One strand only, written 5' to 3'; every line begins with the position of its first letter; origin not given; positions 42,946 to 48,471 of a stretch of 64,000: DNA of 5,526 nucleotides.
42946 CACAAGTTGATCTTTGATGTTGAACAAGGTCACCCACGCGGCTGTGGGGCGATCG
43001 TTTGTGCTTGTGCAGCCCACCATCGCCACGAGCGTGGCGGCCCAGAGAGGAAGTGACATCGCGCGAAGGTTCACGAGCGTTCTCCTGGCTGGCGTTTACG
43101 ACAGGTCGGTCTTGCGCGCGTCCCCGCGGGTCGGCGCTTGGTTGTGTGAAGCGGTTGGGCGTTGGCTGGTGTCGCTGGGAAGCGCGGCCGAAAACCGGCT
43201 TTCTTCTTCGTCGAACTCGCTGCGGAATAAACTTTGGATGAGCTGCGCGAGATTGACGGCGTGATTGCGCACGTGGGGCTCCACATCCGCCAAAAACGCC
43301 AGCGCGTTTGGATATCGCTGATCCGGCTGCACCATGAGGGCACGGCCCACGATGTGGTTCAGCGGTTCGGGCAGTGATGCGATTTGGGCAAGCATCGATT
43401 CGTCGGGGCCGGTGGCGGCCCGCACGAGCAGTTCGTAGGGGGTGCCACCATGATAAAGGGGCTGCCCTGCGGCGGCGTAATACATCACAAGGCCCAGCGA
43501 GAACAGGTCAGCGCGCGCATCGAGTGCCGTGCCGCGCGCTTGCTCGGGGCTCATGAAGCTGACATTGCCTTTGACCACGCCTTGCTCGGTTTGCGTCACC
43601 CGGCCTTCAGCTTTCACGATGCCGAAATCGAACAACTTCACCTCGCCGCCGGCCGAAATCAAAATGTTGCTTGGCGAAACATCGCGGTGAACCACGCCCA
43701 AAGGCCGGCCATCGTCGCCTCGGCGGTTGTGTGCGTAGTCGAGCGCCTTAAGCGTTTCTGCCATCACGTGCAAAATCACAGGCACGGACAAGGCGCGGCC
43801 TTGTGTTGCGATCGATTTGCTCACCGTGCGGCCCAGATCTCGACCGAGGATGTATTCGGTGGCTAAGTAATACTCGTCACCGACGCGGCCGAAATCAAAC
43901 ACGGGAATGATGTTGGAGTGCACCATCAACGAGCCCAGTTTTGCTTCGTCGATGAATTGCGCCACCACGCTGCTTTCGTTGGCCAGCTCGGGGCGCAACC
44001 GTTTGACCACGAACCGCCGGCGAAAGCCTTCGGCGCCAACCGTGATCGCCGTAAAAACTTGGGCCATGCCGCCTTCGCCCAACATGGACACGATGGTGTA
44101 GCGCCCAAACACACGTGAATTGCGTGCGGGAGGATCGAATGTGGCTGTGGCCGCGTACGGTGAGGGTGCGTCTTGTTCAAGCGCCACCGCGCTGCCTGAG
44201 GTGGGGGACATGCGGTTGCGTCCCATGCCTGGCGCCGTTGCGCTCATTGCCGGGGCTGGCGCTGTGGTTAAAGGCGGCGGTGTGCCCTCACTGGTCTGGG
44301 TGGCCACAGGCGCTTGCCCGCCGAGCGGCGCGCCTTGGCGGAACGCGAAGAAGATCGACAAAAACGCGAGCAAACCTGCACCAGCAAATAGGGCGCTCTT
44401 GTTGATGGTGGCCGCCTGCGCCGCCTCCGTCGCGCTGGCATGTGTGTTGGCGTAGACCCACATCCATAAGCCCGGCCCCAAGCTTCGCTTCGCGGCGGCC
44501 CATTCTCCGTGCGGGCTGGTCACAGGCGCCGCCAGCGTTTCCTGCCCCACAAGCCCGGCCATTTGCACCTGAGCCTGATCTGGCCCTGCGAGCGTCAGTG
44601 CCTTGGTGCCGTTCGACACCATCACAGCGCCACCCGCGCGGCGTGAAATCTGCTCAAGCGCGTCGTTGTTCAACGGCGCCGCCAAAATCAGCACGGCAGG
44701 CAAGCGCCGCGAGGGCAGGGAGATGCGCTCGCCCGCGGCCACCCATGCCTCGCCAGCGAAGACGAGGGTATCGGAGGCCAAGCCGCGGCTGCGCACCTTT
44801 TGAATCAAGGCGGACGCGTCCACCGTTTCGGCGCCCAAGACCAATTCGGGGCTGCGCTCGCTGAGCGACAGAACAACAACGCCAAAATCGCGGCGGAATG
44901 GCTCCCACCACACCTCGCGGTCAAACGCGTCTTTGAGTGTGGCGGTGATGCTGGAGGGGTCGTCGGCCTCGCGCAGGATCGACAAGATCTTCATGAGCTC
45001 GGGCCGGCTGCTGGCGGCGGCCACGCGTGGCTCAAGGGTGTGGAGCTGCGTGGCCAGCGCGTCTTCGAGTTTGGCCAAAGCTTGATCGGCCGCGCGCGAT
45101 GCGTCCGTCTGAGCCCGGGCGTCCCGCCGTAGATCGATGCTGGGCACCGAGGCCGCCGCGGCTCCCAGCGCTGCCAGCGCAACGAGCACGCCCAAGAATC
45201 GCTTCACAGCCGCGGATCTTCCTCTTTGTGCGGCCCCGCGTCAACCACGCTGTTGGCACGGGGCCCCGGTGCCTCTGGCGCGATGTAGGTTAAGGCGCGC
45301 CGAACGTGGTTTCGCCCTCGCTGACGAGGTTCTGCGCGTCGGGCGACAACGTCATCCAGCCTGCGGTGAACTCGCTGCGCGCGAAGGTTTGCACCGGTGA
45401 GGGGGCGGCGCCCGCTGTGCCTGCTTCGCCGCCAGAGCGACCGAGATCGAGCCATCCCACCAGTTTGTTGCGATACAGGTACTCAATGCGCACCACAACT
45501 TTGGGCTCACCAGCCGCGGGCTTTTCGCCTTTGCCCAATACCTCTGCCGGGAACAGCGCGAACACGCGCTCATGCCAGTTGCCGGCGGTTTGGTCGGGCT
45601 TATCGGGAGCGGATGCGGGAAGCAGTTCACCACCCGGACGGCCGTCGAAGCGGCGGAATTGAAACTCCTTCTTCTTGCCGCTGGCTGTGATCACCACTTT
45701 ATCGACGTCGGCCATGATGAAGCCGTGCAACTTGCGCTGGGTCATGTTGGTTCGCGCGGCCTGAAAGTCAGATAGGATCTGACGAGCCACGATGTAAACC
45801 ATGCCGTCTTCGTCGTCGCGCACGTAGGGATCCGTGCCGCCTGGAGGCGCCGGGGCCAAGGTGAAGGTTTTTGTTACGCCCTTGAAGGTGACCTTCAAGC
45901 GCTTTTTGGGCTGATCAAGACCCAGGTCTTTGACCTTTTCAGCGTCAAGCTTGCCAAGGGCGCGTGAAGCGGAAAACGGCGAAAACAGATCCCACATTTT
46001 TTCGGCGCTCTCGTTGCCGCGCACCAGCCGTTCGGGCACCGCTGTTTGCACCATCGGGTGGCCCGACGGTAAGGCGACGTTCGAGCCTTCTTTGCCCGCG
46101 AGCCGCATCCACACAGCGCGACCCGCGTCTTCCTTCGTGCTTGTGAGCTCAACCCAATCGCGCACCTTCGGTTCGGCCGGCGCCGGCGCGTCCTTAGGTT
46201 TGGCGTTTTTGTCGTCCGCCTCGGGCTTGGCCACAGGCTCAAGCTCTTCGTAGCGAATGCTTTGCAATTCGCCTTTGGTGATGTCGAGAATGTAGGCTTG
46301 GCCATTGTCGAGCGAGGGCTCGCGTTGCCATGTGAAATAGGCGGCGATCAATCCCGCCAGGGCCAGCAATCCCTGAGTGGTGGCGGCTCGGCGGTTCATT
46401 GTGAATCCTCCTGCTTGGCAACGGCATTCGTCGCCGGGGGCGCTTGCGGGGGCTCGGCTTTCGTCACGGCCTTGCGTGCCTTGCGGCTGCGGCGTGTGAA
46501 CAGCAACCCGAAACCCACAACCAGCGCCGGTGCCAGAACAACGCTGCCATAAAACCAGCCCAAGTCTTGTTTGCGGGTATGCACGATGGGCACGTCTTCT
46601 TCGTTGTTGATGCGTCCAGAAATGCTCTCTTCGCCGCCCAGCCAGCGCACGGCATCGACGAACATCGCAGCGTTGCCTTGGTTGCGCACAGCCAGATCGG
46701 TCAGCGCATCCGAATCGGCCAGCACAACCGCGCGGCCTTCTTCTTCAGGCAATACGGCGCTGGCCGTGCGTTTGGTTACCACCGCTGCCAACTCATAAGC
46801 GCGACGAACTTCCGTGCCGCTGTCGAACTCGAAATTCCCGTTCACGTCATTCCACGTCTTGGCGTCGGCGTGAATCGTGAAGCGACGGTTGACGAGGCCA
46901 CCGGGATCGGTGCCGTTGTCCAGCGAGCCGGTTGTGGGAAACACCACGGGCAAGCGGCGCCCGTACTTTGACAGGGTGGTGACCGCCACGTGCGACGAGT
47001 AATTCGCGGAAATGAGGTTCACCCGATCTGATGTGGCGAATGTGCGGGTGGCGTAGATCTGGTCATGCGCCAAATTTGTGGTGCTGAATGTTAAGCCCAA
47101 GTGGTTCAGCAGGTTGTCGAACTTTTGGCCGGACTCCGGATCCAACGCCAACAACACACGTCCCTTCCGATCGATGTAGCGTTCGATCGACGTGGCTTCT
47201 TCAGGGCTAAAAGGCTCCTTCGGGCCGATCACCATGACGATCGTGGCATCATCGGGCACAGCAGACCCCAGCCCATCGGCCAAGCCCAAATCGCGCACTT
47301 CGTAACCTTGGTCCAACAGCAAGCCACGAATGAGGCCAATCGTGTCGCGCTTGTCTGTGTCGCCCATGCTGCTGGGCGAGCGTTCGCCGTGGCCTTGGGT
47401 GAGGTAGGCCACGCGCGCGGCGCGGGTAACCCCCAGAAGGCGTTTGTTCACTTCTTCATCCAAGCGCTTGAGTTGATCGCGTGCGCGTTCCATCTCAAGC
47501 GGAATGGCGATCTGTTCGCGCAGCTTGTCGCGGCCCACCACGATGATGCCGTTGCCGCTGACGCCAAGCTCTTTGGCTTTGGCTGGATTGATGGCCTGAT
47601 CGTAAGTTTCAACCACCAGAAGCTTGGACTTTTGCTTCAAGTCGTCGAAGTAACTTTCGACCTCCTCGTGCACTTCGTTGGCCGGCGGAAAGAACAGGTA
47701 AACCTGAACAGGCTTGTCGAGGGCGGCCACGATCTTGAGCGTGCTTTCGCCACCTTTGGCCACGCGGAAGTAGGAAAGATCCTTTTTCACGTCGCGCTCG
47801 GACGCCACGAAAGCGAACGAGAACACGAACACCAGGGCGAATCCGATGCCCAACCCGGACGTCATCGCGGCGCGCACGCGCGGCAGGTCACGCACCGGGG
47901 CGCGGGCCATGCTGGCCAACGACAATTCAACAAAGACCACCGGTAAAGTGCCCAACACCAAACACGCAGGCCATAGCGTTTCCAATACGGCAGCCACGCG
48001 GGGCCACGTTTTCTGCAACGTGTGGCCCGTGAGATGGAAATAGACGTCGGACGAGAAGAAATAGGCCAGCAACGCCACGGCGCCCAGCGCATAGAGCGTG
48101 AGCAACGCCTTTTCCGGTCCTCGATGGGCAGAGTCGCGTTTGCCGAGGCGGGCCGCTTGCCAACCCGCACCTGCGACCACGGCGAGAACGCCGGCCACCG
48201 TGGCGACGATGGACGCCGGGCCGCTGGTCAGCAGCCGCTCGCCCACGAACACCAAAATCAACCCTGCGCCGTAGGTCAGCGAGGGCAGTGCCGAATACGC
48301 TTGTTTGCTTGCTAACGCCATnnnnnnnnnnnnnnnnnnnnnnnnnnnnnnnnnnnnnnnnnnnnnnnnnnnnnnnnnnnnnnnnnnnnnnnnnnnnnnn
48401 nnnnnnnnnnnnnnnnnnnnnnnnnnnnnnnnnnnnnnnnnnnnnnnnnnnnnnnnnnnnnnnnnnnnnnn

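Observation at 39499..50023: Eight-gene minus-strand array joining a GldA/F/G-type ABC system to a receptor-like kinase and trans-envelope components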

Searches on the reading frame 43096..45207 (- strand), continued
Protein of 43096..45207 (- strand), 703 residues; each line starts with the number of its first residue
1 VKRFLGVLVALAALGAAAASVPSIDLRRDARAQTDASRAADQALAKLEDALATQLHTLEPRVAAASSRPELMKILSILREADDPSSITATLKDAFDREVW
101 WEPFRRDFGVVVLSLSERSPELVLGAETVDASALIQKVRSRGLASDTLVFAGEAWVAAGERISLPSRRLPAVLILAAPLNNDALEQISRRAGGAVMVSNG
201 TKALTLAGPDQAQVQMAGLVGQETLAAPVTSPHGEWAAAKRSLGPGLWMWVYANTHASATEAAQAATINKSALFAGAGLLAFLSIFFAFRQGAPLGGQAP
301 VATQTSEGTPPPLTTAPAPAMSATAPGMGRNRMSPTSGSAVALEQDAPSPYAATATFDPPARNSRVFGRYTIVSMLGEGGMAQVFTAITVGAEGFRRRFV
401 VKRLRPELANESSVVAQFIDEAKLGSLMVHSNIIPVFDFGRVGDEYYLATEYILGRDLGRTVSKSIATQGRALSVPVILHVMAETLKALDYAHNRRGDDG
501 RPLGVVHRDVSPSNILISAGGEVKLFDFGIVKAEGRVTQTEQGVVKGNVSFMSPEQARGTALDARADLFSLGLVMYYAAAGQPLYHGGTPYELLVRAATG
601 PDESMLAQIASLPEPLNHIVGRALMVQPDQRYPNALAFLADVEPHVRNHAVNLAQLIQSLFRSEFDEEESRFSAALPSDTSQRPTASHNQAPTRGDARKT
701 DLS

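Call 68: search_protein_families(library=pfam, proteins=[L118:4030-5463:+, L118:5498-7405:+, L118:7402-8871:+, L118:8880-9845:+, L118:12136-12729:+, L102:6339-7808:+, L102:7996-9438:-, L098:2921-4180:+, L100:8531-9046:+, L106:5141-5707:+], max_evalue=0.001)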
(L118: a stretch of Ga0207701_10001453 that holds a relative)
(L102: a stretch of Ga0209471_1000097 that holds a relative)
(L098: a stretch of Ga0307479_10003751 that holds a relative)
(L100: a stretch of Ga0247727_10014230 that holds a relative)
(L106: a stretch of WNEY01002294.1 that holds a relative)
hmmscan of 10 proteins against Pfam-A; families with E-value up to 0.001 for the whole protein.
L118:4030-5463:+ (477 aa): 1 family
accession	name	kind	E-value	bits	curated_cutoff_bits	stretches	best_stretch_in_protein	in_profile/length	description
PF00202.27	Aminotran_3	-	2.4e-79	267.3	30.5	1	32-467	10-400/403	Aminotransferase class-III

L118:5498-7405:+ (635 aa): 2 families
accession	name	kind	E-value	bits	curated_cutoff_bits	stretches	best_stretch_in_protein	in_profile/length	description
PF03150.19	CCP_MauG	-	3.3e-21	76.9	25.6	1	102-246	3-125/149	Di-haem cytochrome c peroxidase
PF00034.26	Cytochrom_C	-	0.00056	21.6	21.3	0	569-599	69-90/90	Cytochrome c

L118:7402-8871:+ (489 aa): 1 family
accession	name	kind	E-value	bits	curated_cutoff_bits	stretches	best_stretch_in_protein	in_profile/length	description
PF07642.17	BBP2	-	0.00067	19.4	26.2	0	215-329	85-188/339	Putative beta-barrel porin-2, OmpL-like. bbp2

L118:8880-9845:+ (321 aa): 1 family
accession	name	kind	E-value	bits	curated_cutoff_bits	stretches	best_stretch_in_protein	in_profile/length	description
PF13620.12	CarboxypepD_reg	-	3.4e-05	24.5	32.3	1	242-300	17-81/82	Carboxypeptidase regulatory-like domain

L118:12136-12729:+ (197 aa): 0 families

L102:6339-7808:+ (489 aa): 3 families
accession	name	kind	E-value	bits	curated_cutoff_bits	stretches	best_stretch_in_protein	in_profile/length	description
PF13088.12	BNR_2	-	2.5e-08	34.1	31.4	1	321-422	1-103/277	BNR repeat-like domain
PF02012.26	BNR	-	7.2e-07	28.7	27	0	344-353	2-11/12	BNR/Asp-box repeat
PF24316.1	Tli3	-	1.4e-06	29.1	27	0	377-423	60-105/129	T6SS Tli3 immunity protein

L102:7996-9438:- (480 aa): 9 families
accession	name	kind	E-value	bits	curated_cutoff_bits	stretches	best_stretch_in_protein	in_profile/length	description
PF01593.30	Amino_oxidase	-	2.8e-10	40.5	19.8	1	15-255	3-238/443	Flavin containing amine oxidoreductase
PF13450.12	NAD_binding_8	-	7e-10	39.5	21.9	1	8-57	1-48/68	NAD(P)-binding Rossmann-like domain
PF12831.13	FAD_oxidored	-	6.8e-07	29.4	27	1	5-42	1-38/416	FAD dependent oxidoreductase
PF00890.30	FAD_binding_2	-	4.4e-06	26.6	20.4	1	5-42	1-38/414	FAD binding domain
PF01266.30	DAO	-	7.6e-06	26.1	27.9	1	5-245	1-176/353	FAD dependent oxidoreductase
PF01946.23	Thi4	-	2.9e-05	23.9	26.2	1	3-42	17-57/235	Thi4 family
PF03486.20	HI0933_like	-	3.3e-05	23.9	50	1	5-41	2-38/244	HI0933-like protein Rossmann domain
PF01494.25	FAD_binding_3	-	4.3e-05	23.3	22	1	3-37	1-35/349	FAD binding domain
PF07992.20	Pyr_redox_2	-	0.00077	19.4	26.1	0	5-35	2-32/291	Pyridine nucleotide-disulphide oxidoreductase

L098:2921-4180:+ (419 aa): 1 family
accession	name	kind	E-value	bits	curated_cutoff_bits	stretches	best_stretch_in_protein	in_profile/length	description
PF00589.27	Phage_integrase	-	1.5e-19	70.9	27.1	1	203-390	2-169/172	Phage integrase family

L100:8531-9046:+ (171 aa): 0 families

L106:5141-5707:+ (188 aa): 1 family
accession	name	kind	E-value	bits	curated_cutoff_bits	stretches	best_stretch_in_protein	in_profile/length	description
PF00160.26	Pro_isomerase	-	4e-47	160.8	21.7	1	20-185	2-158/159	Cyclophilin type peptidyl-prolyl cis-trans isomerase/CLD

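Call 81: fold_search(model_id=the predicted structure, library=pdb)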
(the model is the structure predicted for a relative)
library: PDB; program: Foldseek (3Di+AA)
matches with E <= 10: 1995; with E <= 0.001: 1982
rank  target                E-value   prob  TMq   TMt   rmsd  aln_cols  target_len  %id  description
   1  6i2p_A                3.5e-17  1.00  0.24  0.56  11.5       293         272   29  Crystal structure of the Mycobacterium tuberculosis PknB kinase domain (L33E mutant) in complex with its substrate Gar (released 2019-05-22)
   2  6i2p_B                9.5e-17  1.00  0.23  0.56  11.6       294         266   30  Crystal structure of the Mycobacterium tuberculosis PknB kinase domain (L33E mutant) in complex with its substrate Gar (released 2019-05-22)
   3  3ori_A                2.2e-16  1.00  0.24  0.57  11.3       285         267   30  Mycobacterium tuberculosis PknB kinase domain L33D mutant (crystal form 1) (released 2010-12-15)
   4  3f69_A                2.7e-16  1.00  0.23  0.56  11.4       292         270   29  Crystal structure of the Mycobacterium tuberculosis PknB mutant kinase domain in complex with KT5720 (released 2008-12-02)
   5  3f69_B                4.2e-16  1.00  0.24  0.55  11.1       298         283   31  Crystal structure of the Mycobacterium tuberculosis PknB mutant kinase domain in complex with KT5720 (released 2008-12-02)
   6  6b2p                  5.9e-16  1.00  0.22  0.56  10.6       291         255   30  Dual Inhibition of the Essential Protein Kinases A and B in Mycobacterium tuberculosis (released 2018-02-14)
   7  5u94                  6.8e-16  1.00  0.23  0.57  10.8       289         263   30  Crystal structure of the Mycobacterium tuberculosis PASTA kinase PknB in complex with the potential theraputic kinase in (released 2017-12-20)
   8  3orm                  1.2e-15  1.00  0.23  0.55  11.4       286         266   31  Mycobacterium tuberculosis PknB kinase domain D76A mutant (released 2010-12-15)
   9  2fum_D                1.4e-15  1.00  0.23  0.57  10.8       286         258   31  Catalytic domain of protein kinase PknB from Mycobacterium tuberculosis in complex with mitoxantrone (released 2006-08-01)
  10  1o6y                  1.7e-15  1.00  0.23  0.57  10.7       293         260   30  Catalytic domain of PknB kinase from Mycobacterium tuberculosis (released 2003-01-30)
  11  3f61                  1.7e-15  1.00  0.23  0.54  11.8       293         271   28  Crystal Structure of M. tuberculosis PknB Leu33Asp/Val222Asp double mutant in complex with ADP (released 2008-12-02)
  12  3oro                  1.7e-15  1.00  0.23  0.55  11.5       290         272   29  Mycobacterium tuberculosis PknB kinase domain L33D mutant (crystal form 4) (released 2010-12-15)
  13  1mru_A                2.3e-15  1.00  0.23  0.54  11.0       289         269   29  Intracellular Ser/Thr protein kinase domain of Mycobacterium tuberculosis PknB. (released 2003-02-11)
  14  3orp                  2.3e-15  1.00  0.23  0.54  12.1       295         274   29  Mycobacterium tuberculosis PknB kinase domain L33D mutant (crystal form 5) (released 2010-12-15)
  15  9ymt                  4.2e-15  1.00  0.23  0.53  10.5       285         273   28  Staphylococcus aureus serine/threonine kinase Stk1 with inhibitor GW779439X (released 2026-03-11)
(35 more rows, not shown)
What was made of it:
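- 43096..45207 (-): g5: receptor Ser/Thr kinase K. TM1, a periplasmic double-Cache-like sensor (about aa 23-265, nt 44413-45141), TM2 (about aa 268-288), a disordered linker (aa 290-365), and a Hanks kinase domain (aa 366-650). The closest solved kinase domain is PknB (call 81).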

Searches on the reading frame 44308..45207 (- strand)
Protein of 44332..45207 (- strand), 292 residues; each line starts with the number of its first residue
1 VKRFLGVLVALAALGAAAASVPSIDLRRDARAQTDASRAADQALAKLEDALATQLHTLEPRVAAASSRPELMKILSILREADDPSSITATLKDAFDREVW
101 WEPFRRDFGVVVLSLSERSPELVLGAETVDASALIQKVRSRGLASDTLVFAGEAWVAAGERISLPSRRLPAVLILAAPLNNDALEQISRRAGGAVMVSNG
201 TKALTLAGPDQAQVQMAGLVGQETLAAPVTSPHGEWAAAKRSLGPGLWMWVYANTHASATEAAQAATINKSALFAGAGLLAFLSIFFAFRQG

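Call 21: find_homologous_proteins(query=window:44332-45207:-)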
Query seq(292 aa): 8000 candidates shared short words with the query, none scored E <= 0.001.
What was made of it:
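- Tried and rejected: Ala-rich words probably swamped the candidate list (call 21).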

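Call 51: search_solved_structures(query=A4, max_evalue=10)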
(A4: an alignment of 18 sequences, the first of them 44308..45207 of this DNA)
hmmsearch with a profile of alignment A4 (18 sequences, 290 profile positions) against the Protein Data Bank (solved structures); distinct sequences matched with E-value up to 10: 0.
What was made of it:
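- Tried and rejected: Profile searches of the sensor against PDB sequences found nothing (call 51).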

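Call 52: search_protein_families(library=pfam, alignment_id=A4, max_evalue=10)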
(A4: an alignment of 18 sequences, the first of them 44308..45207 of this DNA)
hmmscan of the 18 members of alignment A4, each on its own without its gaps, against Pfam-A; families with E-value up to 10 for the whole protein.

A. member 1, window:44308-45207:- (300 aa): 1 family
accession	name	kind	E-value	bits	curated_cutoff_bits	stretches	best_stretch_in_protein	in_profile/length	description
PF22281.1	DUF6959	-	0.14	12.8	27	0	2-58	23-79/88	Family of unknown function (DUF6959)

B. families by the number of members that match (of 18 scanned): 12 families
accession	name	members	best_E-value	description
PF05228.19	CHASE4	6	0.0016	CHASE4 domain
PF22281.1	DUF6959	2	0.025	Family of unknown function (DUF6959)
PF15714.11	SpoVT_C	1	0.028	Stage V sporulation protein T C-terminal, transcription factor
PF06761.17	IcmF-related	1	0.044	Intracellular multiplication and human macrophage-killing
PF07881.17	Fucose_iso_N1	1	0.045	L-fucose isomerase, first N-terminal domain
PF17093.10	PBP_N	1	0.071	Penicillin-binding protein N-terminus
PF09009.16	Exotox-A_cataly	1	0.12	Exotoxin A catalytic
PF09534.15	Trp_oprn_chp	1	0.21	Tryptophan-associated transmembrane protein (Trp_oprn_chp)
PF19317.4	Gag_p24_C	1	0.25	Gag protein p24 C-terminal domain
PF21484.3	Chp1-like_PIN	1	0.29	Chromo domain-containing protein 1-like, PIN domain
PF14069.11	SpoVIF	1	0.29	Stage VI sporulation protein F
PF10099.14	RskA_C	1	0.35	Anti-sigma-K factor rskA, C-terminal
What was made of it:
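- The kinase sensor does not reach any Pfam Cache-family threshold (call 52).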

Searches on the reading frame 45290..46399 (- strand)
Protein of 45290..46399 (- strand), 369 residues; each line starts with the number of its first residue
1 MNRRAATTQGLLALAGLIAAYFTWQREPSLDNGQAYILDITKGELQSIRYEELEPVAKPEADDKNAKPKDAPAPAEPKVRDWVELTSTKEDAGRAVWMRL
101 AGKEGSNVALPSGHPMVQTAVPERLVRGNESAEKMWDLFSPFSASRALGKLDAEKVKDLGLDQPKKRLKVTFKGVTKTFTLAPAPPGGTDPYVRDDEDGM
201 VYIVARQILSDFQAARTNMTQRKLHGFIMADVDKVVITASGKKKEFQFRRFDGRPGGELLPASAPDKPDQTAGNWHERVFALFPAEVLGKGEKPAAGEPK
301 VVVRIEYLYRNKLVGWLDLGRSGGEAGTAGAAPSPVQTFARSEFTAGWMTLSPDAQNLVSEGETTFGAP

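Call 3: search_protein_families(library=pfam, proteins=[window:45290-46399:-], max_evalue=0.01)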
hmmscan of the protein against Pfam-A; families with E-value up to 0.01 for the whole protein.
window:45290-46399:- (369 aa): 1 family
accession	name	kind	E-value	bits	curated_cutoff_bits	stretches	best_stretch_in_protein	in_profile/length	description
PF14238.11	DUF4340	-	4.8e-08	33.9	25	1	149-252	32-133/183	Domain of unknown function (DUF4340)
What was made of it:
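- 45290..46399 (-): g4: DUF4340 protein with an N-terminal membrane anchor (module A). PF14238 scores 33.9 bits against a 25 cut-off (call 3).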

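Call 7: search_protein_families(library=ncbifam, proteins=[window:45290-46399:-], max_evalue=0.01)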
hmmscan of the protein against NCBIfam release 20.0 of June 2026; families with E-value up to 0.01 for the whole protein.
window:45290-46399:- (369 aa): 0 families

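Call 103: search_solved_structures(query=window:45290-46399:-, max_evalue=1)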
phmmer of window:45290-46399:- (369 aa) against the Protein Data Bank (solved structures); distinct sequences matched with E-value up to 1: 0.

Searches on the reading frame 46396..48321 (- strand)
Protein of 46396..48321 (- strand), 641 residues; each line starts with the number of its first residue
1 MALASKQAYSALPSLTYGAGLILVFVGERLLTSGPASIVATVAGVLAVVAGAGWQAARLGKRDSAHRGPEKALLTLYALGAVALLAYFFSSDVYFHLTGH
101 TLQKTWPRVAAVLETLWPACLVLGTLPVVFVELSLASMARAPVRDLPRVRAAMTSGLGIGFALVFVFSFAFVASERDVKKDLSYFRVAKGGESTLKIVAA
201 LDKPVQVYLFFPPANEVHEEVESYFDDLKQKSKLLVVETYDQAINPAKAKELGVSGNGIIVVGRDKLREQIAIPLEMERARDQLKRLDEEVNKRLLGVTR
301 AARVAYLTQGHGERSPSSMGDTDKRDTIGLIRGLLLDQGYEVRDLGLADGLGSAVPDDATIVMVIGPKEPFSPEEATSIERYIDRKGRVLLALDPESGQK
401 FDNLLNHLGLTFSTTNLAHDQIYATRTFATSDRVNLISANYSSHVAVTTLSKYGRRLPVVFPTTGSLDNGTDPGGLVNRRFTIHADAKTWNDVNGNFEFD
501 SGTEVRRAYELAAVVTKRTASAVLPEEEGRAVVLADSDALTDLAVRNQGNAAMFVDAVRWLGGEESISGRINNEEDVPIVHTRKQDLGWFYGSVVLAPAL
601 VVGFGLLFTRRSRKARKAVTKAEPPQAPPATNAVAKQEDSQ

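Call 3: search_protein_families(library=pfam, proteins=[window:46396-48321:-], max_evalue=0.01)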
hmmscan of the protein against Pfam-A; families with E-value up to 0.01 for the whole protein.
window:46396-48321:- (641 aa): 4 families
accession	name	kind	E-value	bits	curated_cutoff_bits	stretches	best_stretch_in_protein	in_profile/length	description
PF09822.16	ABC_transp_aux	-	9.2e-14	51.8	34.7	1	304-544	4-263/288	ABC-type uncharacterized transport system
PF14258.12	DUF4350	-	3.6e-08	34.3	30.4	1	334-553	15-176/181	Domain of unknown function (DUF4350)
PF23355.1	IFT52_GIFT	-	2e-05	24.3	27.2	1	351-408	38-95/246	IFT52 GIFT domain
PF23357.1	DUF7088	-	0.00035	21.2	27.8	1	192-273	9-99/105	Domain of unknown function (DUF7088)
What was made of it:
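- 46396..48321 (-): g3: GldG-like accessory protein (ABC_transp_aux/DUF4350/DUF7088) with an N-terminal extension of several hydrophobic helices and a C-terminal TM (module A). PF09822 scores 51.8 bits against a 34.7 cut-off (call 3).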

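Call 7: search_protein_families(library=ncbifam, proteins=[window:46396-48321:-], max_evalue=0.01)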
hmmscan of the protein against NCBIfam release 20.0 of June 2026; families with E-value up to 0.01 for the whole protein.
window:46396-48321:- (641 aa): 0 families
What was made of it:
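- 46396..48321 (-): No GldG equivalog hit in NCBIfam (call 7).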

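Call 102: search_solved_structures(query=window:46396-48321:-, max_evalue=1)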
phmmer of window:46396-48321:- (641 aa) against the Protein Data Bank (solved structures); distinct sequences matched with E-value up to 1: 1.
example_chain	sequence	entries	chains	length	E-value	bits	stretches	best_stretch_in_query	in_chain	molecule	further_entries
3k6c_A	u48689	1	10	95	0.5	12.1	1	210-283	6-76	Uncharacterized protein NE0167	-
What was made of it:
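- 46396..48321 (-): No solved relative (call 102).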
